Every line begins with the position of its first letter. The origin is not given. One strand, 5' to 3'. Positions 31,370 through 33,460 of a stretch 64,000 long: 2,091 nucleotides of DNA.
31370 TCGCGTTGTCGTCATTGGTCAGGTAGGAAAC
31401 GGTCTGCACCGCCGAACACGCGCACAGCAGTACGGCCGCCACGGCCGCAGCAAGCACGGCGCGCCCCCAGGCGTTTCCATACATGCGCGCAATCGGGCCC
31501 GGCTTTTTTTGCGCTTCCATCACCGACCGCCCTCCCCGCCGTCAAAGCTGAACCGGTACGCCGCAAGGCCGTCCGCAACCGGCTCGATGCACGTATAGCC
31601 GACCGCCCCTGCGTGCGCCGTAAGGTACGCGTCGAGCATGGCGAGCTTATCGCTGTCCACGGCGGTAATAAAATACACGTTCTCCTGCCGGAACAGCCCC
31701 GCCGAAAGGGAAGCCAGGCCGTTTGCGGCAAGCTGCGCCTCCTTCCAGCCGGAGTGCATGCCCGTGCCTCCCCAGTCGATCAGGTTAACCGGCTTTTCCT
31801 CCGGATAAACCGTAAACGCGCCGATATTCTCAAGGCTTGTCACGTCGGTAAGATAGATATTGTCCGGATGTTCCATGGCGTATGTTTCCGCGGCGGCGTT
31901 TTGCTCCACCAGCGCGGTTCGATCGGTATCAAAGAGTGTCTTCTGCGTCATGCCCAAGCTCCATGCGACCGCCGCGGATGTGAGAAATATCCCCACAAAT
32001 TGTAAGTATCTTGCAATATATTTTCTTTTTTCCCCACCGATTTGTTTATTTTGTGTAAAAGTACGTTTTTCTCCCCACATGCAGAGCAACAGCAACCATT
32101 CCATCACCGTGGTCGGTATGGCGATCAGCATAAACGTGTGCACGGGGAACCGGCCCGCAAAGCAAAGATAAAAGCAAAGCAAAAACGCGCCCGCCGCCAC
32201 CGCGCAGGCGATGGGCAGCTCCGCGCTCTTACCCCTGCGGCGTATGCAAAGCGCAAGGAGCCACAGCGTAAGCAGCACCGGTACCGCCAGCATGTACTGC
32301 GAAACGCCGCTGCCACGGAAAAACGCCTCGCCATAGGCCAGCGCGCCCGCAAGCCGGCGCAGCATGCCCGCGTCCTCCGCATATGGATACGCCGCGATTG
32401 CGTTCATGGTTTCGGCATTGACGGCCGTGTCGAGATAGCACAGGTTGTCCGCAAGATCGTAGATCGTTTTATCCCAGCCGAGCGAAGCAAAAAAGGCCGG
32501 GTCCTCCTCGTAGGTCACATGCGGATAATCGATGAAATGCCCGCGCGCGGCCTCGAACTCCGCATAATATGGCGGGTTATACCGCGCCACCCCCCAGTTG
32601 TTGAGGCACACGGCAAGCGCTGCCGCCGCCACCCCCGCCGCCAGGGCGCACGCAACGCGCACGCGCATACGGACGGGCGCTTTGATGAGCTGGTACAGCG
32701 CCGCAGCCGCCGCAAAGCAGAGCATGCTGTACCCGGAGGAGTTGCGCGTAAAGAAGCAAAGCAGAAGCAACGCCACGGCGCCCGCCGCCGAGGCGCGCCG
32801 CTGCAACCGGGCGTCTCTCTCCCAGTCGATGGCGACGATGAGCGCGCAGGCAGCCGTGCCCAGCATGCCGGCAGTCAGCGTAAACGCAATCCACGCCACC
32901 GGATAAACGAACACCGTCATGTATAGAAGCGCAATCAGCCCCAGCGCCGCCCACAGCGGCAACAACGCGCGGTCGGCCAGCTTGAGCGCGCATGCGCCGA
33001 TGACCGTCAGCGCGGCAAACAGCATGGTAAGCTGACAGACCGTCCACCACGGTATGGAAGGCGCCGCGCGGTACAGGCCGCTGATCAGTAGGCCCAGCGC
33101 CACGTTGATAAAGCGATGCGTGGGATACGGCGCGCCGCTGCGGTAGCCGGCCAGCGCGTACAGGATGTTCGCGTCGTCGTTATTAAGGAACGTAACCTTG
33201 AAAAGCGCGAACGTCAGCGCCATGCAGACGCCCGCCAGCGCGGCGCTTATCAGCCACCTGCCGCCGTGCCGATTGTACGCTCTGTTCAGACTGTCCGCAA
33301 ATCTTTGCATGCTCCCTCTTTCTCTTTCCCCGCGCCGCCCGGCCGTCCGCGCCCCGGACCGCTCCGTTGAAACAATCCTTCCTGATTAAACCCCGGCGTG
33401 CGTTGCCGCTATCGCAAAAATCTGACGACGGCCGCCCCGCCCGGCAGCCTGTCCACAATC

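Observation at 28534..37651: Three-component envelope glycosylation string with a single lipid-carrier GT2, an ArnE/F-like flippase pair and three terminal GT-C-like transferases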

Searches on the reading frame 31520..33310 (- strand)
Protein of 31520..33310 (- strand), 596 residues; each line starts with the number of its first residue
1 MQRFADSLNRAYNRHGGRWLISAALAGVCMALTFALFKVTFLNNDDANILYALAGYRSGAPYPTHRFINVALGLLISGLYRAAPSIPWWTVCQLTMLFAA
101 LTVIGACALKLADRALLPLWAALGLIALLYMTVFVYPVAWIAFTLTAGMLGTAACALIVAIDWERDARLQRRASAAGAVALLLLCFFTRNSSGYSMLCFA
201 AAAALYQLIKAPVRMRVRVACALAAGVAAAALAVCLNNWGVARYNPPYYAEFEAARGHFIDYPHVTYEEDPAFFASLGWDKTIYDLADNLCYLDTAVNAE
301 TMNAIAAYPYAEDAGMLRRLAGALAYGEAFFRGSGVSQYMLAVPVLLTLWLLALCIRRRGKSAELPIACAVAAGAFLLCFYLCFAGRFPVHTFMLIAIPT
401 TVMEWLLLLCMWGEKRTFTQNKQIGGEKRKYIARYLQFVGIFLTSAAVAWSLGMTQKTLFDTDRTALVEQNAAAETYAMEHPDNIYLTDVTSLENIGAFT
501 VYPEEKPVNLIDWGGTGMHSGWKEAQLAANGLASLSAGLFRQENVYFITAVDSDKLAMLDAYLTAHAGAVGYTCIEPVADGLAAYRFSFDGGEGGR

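Call 4: search_protein_families(library=pfam, proteins=[window:31520-33310:-], max_evalue=0.01)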
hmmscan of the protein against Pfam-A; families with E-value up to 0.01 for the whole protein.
window:31520-33310:- (596 aa): 0 families

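Call 5: search_protein_families(library=ncbifam, proteins=[window:31520-33310:-], max_evalue=0.01)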
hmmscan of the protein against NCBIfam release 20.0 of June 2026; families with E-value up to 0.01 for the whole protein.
window:31520-33310:- (596 aa): 0 families

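Call 6: search_solved_structures(query=window:31520-33310:-, max_evalue=10)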
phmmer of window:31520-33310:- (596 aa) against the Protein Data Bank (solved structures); distinct sequences matched with E-value up to 10: 1.
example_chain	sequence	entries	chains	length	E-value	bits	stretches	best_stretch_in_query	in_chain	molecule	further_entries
7w05_A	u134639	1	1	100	0.47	12.2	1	250-305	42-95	Ribonuclease T1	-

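Call 8: find_homologous_proteins(query=window:31520-33310:-, max_evalue=0.001)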
Query window:31520-33310:- (596 aa): 16 proteins with E <= 0.001 among 8000 candidates.
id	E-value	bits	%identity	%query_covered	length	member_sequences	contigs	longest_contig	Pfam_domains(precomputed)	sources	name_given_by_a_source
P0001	0.0e+0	1343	100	100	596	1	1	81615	-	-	-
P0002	1.6e-253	861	66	99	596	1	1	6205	-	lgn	-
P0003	1.4e-236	805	62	99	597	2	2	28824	-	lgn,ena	-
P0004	2.8e-233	794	59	97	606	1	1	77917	-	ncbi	-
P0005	4.2e-207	708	57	99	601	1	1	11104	-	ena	-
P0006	2.8e-196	672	54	97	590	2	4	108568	-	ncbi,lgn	ncbi:MAG: hypothetical protein RRZ24_02050 [Clostridia bacterium]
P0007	1.1e-193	663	54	99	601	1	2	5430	-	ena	-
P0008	1.4e-190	653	54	96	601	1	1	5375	-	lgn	-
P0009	3.8e-173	595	46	96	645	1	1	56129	-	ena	-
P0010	3.0e-158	546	49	97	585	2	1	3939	-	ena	-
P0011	5.1e-150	519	55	77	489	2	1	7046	-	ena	-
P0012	1.4e-131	458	43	98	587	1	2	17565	-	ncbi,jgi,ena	-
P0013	2.2e-131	458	41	97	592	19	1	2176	-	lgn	-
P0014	3.2e-131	457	43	98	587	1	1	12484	-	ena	-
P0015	4.6e-123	430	59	55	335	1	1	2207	-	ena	-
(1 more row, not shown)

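Call 17: search_protein_families(library=pfam, proteins=[window:31520-33310:-], max_evalue=10)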
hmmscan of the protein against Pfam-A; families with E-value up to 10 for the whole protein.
window:31520-33310:- (596 aa): 0 families

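Call 21: find_encoding_contigs(protein=P0004, flank=10000, max_places=3)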
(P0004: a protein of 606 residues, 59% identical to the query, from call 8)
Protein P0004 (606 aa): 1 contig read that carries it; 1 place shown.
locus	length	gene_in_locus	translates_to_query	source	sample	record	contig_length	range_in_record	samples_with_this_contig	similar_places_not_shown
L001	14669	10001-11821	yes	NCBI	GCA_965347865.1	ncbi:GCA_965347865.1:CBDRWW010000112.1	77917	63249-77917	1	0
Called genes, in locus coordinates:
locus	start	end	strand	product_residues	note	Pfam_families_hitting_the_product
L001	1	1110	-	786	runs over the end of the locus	PF00933:Glyco_hydro_3, PF01915:Glyco_hydro_3_C, PF14310:Fn3-like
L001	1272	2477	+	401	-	PF00165:HTH_AraC (weak), PF12833:HTH_18, PF00165:HTH_AraC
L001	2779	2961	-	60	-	-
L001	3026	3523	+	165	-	PF00466:Ribosomal_L10, PF27436:RL10_C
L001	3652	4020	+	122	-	PF16320:Ribosomal_L12_N, PF00542:Ribosomal_L12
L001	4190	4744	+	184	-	PF00583:Acetyltransf_1, PF13673:Acetyltransf_10 (weak), PF13508:Acetyltransf_7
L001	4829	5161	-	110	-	-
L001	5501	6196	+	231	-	PF08889:WbqC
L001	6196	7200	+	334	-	PF00535:Glycos_transf_2, PF13641:Glyco_tranf_2_3 (weak)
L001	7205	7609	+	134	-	PF00892:EamA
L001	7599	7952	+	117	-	PF00892:EamA, PF03151:TPT (weak)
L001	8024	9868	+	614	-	-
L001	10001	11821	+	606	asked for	-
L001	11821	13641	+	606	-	-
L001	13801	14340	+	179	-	-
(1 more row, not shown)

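Call 22: find_encoding_contigs(protein=P0006, flank=10000, max_places=3)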
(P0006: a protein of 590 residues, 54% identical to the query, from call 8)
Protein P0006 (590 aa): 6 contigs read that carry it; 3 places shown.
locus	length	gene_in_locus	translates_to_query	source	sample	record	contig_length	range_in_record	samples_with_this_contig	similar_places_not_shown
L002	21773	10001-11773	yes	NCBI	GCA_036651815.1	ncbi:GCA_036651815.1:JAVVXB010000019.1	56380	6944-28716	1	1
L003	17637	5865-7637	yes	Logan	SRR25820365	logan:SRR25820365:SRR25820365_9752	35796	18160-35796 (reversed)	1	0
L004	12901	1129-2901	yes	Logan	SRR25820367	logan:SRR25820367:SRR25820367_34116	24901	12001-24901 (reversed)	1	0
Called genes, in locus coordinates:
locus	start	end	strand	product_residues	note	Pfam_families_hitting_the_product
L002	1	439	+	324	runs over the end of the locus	PF02653:BPD_transp_2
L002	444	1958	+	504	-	PF00005:ABC_tran, PF13304:AAA_21 (faint), PF00005:ABC_tran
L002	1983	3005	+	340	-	PF00532:Peripla_BP_1, PF13407:Peripla_BP_4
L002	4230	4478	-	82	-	PF12637:TSCPD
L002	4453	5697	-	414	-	PF01757:Acyl_transf_3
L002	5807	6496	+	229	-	PF08889:WbqC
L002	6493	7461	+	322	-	PF00535:Glycos_transf_2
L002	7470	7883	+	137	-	PF00892:EamA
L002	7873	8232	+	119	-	PF00892:EamA, PF03151:TPT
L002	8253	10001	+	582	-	-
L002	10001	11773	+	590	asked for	-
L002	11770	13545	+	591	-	-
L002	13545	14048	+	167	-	-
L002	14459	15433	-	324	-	PF00365:PFK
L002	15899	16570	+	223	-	-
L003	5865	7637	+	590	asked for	-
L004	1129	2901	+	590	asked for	-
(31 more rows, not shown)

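Call 24: search_protein_representatives(alignment_id=A2)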
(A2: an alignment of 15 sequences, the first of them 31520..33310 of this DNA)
Query: 15 sequences, 597 profile positions. Proteins with E-value up to 0.001 (for the whole library): 4572; up to 1e-10: 2606; up to 1e-30: 682. The best 150 are listed.
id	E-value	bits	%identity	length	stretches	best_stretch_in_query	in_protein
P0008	8.3e-274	926.1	-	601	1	1-596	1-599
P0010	4.4e-257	870.8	-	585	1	10-595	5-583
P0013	3.2e-249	844.9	-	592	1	3-592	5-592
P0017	2.1e-219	746.4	-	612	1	1-591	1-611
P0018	4.3e-203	692.5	-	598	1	14-595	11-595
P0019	1.1e-180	618.5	-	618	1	4-593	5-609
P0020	2.9e-171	587.4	-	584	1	6-592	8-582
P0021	9.7e-171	585.7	-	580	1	21-595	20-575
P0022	6.7e-170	582.9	-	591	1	6-593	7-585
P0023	1.4e-168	578.5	-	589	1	9-592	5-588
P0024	1.1e-164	565.6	-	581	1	20-594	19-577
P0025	2.4e-162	558.0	-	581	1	13-592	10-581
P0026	2.7e-158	544.6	-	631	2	1-422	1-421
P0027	4.5e-158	543.8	-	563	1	20-592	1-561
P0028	5.3e-158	543.6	-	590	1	1-592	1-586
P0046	1.5e-106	373.7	-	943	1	20-595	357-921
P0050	7.0e-104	364.9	-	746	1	9-592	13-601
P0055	4.2e-101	355.7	-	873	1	7-594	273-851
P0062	4.3e-99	349.1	-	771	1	6-595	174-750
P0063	4.9e-99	348.9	-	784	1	24-593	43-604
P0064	5.1e-99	348.8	-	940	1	11-595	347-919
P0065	6.1e-99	348.6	-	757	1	11-592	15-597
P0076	2.9e-95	336.4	-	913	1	21-593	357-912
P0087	1.1e-92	327.9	-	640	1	21-593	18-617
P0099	2.8e-90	320.0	-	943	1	18-594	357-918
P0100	4.4e-90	319.3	-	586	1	9-591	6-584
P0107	9.6e-89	314.9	-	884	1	17-592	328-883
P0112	3.9e-88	312.9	-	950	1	6-594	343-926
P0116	5.2e-87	309.2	-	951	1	20-595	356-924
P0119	2.3e-86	307.0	-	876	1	37-596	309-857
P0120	2.8e-86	306.7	-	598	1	6-593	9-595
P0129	2.9e-84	300.1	-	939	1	7-594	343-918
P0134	1.1e-82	294.9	-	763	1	9-595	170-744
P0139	2.9e-81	290.2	-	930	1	7-595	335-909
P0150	7.7e-79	282.2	-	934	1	9-595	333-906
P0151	3.1e-78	280.2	-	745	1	20-594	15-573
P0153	7.9e-78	278.9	-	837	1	24-594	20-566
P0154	1.1e-77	278.4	-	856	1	16-595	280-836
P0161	1.7e-76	274.5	-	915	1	9-591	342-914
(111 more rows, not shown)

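Call 25: search_protein_families(library=pfam, proteins=[P0046, P0064, P0055, P0062, P0107, P0119, P0134, P0050, P0063, P0153], max_evalue=0.001)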
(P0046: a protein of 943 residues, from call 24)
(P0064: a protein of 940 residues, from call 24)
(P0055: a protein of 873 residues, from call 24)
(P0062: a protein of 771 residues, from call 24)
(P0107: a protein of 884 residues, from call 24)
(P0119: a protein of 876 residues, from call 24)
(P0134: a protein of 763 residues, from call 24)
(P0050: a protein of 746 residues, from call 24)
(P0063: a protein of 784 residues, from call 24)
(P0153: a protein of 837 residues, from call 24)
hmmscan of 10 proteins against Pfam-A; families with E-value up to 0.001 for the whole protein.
P0046 (943 aa): 1 family
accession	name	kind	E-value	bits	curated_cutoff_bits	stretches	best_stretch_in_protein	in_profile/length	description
PF01757.29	Acyl_transf_3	-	3.4e-14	53.1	31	1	8-335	6-325/326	Acyltransferase domain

P0064 (940 aa): 1 family
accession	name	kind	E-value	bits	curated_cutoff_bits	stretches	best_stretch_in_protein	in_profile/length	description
PF01757.29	Acyl_transf_3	-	5.4e-12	45.8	31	1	8-333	6-324/326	Acyltransferase domain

P0055 (873 aa): 0 families

P0062 (771 aa): 0 families

P0107 (884 aa): 0 families

P0119 (876 aa): 0 families

P0134 (763 aa): 0 families

P0050 (746 aa): 0 families

P0063 (784 aa): 0 families

P0153 (837 aa): 0 families

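Call 26: predict_structure(alignment_id=A2)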
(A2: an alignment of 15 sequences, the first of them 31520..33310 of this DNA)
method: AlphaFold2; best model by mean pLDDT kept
length: 596 residues; sequences in the alignment: 15
mean_pLDDT: 84.4   pTM: 0.86
mean pLDDT of the five models: 84.4, 84.5, 83.4, 83.0, 81.9
residues with pLDDT >= 90: 221; 70-90: 309; 50-70: 49; < 50: 17
segments of 3 or more residues with pLDDT < 50: 416-426, 592-596
pLDDT, mean of each block of 10 residues (from residue 1): 81 91 96 79 74 83 85 93 86 94 97 89 92 87 92 96 88 93 94 91 92 88 89 91 86 85 80 94 91 90 84 65 83 77 88 75 84 91 79 91 93 58 49 71 81 77 74 86 88 63 76 79 89 87 91 90 93 90 90 43
secondary structure, 60 per line:
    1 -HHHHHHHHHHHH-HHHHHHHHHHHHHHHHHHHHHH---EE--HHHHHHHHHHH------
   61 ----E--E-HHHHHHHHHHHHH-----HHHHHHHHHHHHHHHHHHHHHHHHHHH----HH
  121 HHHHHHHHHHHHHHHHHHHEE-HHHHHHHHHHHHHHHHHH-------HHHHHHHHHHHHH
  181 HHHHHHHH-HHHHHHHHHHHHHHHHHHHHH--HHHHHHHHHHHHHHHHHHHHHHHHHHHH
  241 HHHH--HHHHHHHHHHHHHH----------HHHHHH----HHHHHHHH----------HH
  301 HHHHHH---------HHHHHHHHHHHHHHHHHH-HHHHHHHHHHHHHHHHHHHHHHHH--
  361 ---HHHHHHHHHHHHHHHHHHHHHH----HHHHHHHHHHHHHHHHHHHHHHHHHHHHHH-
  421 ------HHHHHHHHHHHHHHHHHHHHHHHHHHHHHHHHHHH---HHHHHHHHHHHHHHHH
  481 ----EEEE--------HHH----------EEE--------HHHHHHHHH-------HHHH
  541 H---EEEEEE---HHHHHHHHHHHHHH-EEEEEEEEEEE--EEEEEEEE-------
elements in order: H2-13 H15-36 H44-54 H70-82 H88-114 H119-139 H143-160 H168-188 H190-210 H213-244 H247-260 H271-276 H281-288 H299-306 H316-333 H335-358 H364-385 H390-419 H427-461 H465-480 E485-488 E510-512 H521-529 H537-541 E545-550 H554-567 E569-579 E582-589

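Call 29: fold_search(model_id=the predicted structure, library=pdb)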
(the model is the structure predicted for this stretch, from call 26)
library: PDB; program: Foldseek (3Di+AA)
matches with E <= 10: 196; with E <= 0.001: 2
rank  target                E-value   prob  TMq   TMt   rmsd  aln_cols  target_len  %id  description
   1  5f15                  1.8e-04  1.00  0.38  0.41  18.4       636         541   12  Crystal Structure of ArnT from Cupriavidus metallidurans bound to Undecaprenyl phosphate (released 2016-02-17)
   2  5ezm                  2.8e-04  1.00  0.38  0.41  18.6       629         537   12  Crystal Structure of ArnT from Cupriavidus metallidurans in the apo state (released 2016-02-17)
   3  3waj                  3.3e-03  1.00  0.38  0.30  17.2       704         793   10  Crystal structure of the Archaeoglobus fulgidus oligosaccharyltransferase (O29867_ARCFU) complex with Zn and sulfate (released 2013-10-30)
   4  3wak                  6.3e-03  0.99  0.37  0.28  17.9       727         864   10  Crystal structure of the Archaeoglobus fulgidus oligosaccharyltransferase (O29867_ARCFU) in the apo form (released 2013-10-30)
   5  8if8_B                2.4e-02  0.97  0.39  0.38  13.1       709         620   11  Arabinosyltransferase AftA (released 2023-05-31)
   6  8if8_C                3.4e-02  0.96  0.39  0.39  12.3       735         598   12  Arabinosyltransferase AftA (released 2023-05-31)
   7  6p25_B                4.0e-02  1.00  0.25  0.22   7.0       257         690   12  Structure of S. cerevisiae protein O-mannosyltransferase Pmt1-Pmt2 complex bound to the sugar donor and a peptide acce (released 2019-07-10)
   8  7bve_A                1.1e-01  0.75  0.28  0.18  18.8       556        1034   14  Cryo-EM structure of Mycobacterium smegmatis arabinosyltransferase EmbC2-AcpM2 in complex with ethambutol (released 2020-04-29)
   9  9boi                  1.5e-01  0.11  0.10  0.13  24.9       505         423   14  Cryo-EM structure of human Spns1 in complex with LPC (18:1) (released 2025-01-01)
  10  9pcb                  1.6e-01  0.08  0.09  0.11  27.2       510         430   12  Structure of Synaptic Vesicle Protein 2A Bound to UCB-J (released 2025-09-10)
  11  7bvc_A                1.7e-01  0.80  0.32  0.20  13.4       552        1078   12  Cryo-EM structure of Mycobacterium smegmatis arabinosyltransferase EmbA-EmbB-AcpM2 in complex with ethambutol (released 2020-04-29)
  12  9i5k_A                1.9e-01  0.92  0.37  0.42  11.3       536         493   11  Structure of the Chaetomium thermophilum Pmt4 homodimer (C2 symmetry) (released 2025-12-24)
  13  6p25_A                2.0e-01  0.99  0.29  0.24   5.8       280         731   12  Structure of S. cerevisiae protein O-mannosyltransferase Pmt1-Pmt2 complex bound to the sugar donor and a peptide acce (released 2019-07-10)
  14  7tpg_B                2.2e-01  0.30  0.20  0.25  16.1       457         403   12  Single-Particle Cryo-EM Structure of the WaaL O-antigen ligase in its ligand bound state (released 2022-04-06)
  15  9e61_B                5.9e-01  0.85  0.27  0.22   6.8       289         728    9  Cryo-EM structure of Saccharomyces cerevisiae Pmt4 apo form (released 2025-10-15)
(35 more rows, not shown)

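Call 31: search_solved_structures(query=A2, max_evalue=10, show_alignments=2)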
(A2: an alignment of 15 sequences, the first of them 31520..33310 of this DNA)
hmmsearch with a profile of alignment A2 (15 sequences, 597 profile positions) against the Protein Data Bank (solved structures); distinct sequences matched with E-value up to 10: 6.
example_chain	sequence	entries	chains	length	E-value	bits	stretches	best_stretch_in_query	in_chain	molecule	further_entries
7qdt_A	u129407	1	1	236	0.81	11.3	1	524-593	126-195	Isoform Alpha-1 of Thyroid hormone receptor alpha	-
1nav_A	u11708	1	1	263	0.99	11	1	524-593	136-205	hormone receptor alpha 1, THRA1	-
3ilz_A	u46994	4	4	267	1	10.9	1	524-593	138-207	Thyroid hormone receptor, alpha isoform 1 variant | THRA protein | Thyroid hormone receptor alpha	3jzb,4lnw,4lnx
3hzf_A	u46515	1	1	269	1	10.9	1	524-593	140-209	Thyroid hormone receptor, alpha isoform 1 variant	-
2h77_A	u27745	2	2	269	1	10.9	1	524-593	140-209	THRA protein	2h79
8rqo_A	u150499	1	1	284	1.1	10.8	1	524-593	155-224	Isoform Alpha-1 of Thyroid hormone receptor alpha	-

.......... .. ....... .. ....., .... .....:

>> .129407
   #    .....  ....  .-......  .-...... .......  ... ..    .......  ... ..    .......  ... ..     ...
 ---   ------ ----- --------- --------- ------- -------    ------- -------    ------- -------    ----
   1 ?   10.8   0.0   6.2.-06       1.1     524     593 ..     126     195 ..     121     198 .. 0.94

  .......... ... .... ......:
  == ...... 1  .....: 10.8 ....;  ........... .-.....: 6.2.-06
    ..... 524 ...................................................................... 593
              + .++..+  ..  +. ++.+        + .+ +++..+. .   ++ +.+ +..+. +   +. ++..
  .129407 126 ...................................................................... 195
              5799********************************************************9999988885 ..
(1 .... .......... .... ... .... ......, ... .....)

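Call 32: find_related_loci(query=A2, collection=genome_contigs, flank=10000)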
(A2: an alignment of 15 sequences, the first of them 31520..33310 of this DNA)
Query A2 (596 aa) in genome_contigs; peptide patterns used: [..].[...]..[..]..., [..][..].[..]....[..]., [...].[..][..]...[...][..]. (x = any residue, [..] = any of these).
42 stretches matched a pattern; 18 encode a relative of the query (tblastn E <= 1e-3); 18 distinct loci.
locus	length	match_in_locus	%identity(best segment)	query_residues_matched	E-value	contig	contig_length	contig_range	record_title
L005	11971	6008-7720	56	28-592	0e+0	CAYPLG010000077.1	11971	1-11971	MAG TPA_asm: uncultured Oscillospiraceae bacterium isolate SRP192927_co4_343 genome assembly, contig: NODE_12554_length_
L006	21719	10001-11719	54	16-593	0e+0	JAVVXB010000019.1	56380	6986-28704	MAG: Clostridia bacterium isolate CGS10Y3-bin18 NODE_484_length_56380_cov_7.309561, whole genome shotgun sequence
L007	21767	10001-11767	47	1-592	5e-151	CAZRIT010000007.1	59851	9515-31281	MAG TPA_asm: uncultured Oscillospiraceae bacterium isolate binchicken_co45_385 genome assembly, contig: NODE_599_length_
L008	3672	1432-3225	43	7-592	5e-148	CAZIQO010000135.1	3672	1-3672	MAG TPA_asm: uncultured Oscillospiraceae bacterium isolate binchicken_co108_142 genome assembly, contig: NODE_49617_leng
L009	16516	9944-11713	43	5-591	1e-136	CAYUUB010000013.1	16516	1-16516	MAG TPA_asm: uncultured Oscillospiraceae bacterium isolate binchicken_co271_13 genome assembly, contig: NODE_5939_length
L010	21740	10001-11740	41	8-591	3e-133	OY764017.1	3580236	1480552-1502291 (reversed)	MAG: Christensenellaceae bacterium isolate da863df8-3121-48c8-a9fd-195775925dd7 genome assembly, chromosome: 1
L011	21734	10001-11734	41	8-589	5e-132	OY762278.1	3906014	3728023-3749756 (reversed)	MAG: Christensenellaceae bacterium isolate d7c23e02-40a4-4312-836d-43190f2e112a genome assembly, chromosome: 1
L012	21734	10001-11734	40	8-586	7e-126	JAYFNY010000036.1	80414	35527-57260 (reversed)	MAG: Eubacteriales bacterium isolate 5C_59 c_5C_000000172422, whole genome shotgun sequence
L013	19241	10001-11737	41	8-586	2e-120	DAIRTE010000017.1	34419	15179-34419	MAG TPA_asm: Clostridia bacterium isolate CTOTU7604 NODE_2189_length_34419_cov_7.778780, whole genome shotgun sequence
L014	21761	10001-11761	38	1-586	4e-120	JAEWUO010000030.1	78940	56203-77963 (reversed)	MAG: Bacillota bacterium isolate OH_SDB_26 k127_1085432, whole genome shotgun sequence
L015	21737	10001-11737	40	8-586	1e-117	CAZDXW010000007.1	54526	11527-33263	MAG TPA_asm: uncultured Christensenella sp. isolate binchicken_co152_37 genome assembly, contig: NODE_687_length_54526_c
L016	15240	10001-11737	42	8-586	6e-119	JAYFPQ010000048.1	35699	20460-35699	MAG: Christensenella sp. isolate CA_127_R1 c_CA_000000002048, whole genome shotgun sequence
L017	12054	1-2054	37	8-593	1e-99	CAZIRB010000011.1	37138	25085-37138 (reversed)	MAG TPA_asm: uncultured Oscillospiraceae bacterium isolate binchicken_co117_169 genome assembly, contig: NODE_2166_lengt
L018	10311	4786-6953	36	8-596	4e-97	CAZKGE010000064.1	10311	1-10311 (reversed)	MAG TPA_asm: uncultured Oscillospiraceae bacterium isolate SRP263991_co4_135 genome assembly, contig: NODE_10303_length_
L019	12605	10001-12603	32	1-593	3e-88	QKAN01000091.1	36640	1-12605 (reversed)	MAG: Clostridia bacterium isolate SZUA-373 scaffold_2149, whole genome shotgun sequence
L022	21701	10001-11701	27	18-590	5e-37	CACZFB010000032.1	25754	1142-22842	MAG: uncultured Coriobacteriaceae bacterium isolate RUG12554 genome assembly, contig: RUG12554_asm_32, whole genome shot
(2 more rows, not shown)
